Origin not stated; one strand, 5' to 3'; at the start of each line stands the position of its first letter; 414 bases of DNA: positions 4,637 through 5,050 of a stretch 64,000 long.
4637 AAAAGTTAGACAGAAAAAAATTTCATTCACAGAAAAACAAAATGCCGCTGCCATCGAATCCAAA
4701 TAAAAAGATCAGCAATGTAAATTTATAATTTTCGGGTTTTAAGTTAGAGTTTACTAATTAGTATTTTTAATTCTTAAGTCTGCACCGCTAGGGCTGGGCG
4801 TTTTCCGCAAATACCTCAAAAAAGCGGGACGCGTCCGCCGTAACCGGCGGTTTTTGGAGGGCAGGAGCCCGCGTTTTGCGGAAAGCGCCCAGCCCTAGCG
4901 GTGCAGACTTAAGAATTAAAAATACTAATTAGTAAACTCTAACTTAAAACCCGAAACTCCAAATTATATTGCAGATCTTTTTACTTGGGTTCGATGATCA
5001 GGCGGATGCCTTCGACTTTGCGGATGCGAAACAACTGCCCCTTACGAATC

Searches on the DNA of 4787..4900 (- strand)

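Call 45: build_rna_model(alignment_id=A2, structure=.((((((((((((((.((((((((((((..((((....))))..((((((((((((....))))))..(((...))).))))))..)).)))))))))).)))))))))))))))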
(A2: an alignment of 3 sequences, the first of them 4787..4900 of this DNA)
Model R1 built from alignment A2 (3 sequences, 114 columns); structure: as given.
model positions 114; base pairs 45; branch points 2; effective number of sequences 0.52; information 0.589 bits per position. Calibrated on 0.2 Mb of random sequence (short: E-values are rough).
structure used (alignment columns):
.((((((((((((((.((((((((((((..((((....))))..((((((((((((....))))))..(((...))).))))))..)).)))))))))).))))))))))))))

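Call 49: search_with_rna_model(model_id=R1, sources=[window, L059, L060, L061, L062, L063, L064, L065, L066], max_evalue=10)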
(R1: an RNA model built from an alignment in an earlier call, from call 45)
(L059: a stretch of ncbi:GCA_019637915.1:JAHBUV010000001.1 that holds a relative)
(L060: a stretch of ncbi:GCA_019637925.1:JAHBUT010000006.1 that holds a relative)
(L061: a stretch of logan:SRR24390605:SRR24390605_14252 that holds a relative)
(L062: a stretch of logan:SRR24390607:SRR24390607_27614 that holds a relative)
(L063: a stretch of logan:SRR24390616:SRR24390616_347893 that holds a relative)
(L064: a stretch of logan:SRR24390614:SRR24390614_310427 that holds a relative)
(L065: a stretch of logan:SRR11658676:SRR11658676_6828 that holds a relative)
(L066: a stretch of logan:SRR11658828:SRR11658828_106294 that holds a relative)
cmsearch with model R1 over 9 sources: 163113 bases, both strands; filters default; matches with E-value up to 10: 6.
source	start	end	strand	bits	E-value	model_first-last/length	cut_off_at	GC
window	4787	4900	-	134.2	1.2e-26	1-114/114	no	0.63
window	27372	27485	+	131.8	3.9e-26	1-114/114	no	0.61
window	44714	44827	+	126.6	5.2e-25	1-114/114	no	0.59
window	4786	4899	+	48.4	5.3e-08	1-114/114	no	0.63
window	27373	27486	-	41.7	1.6e-06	1-114/114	no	0.61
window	44715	44828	-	41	2.2e-06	1-114/114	no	0.59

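Call 69: search_with_rna_model(model_id=R1, sources=[L067, L068, L069, L070, L071, L072, L073], max_evalue=10)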
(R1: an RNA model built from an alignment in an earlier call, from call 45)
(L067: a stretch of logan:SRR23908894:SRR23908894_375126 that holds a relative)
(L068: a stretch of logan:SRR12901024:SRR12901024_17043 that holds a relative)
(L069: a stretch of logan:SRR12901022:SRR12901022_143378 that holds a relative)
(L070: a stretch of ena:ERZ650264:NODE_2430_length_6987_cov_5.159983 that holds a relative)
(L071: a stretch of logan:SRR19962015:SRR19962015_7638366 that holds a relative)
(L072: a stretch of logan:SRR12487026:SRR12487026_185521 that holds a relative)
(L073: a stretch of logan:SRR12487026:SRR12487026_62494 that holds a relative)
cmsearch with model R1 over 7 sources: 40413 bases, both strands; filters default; matches with E-value up to 10: 0.
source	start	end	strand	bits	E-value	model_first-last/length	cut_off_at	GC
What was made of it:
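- Tried and rejected: Covariance model R1 on 15 loci from relatives and from the same sample: nothing (calls 49, 69).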

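Call 99: search_with_rna_model(model_id=R1, source=window, filters=off, max_evalue=5)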
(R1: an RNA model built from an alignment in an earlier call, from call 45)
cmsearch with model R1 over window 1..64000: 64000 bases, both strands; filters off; matches with E-value up to 5: 8.
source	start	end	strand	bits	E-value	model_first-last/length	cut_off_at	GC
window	4787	4900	-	134.1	4.7e-27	1-114/114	no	0.63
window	27372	27485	+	131.7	1.5e-26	1-114/114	no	0.61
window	44714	44827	+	126.6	2e-25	1-114/114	no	0.59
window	4786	4899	+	48.4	2.1e-08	1-114/114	no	0.63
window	27373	27486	-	41.7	6.1e-07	1-114/114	no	0.61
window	44715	44828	-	41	8.5e-07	1-114/114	no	0.59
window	10985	11018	-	10.3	4.1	1-114/114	no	0.53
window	63222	63256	+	10.1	4.6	1-114/114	no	0.46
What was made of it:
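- The covariance model finds only these three and no remnants (calls 49, 99).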
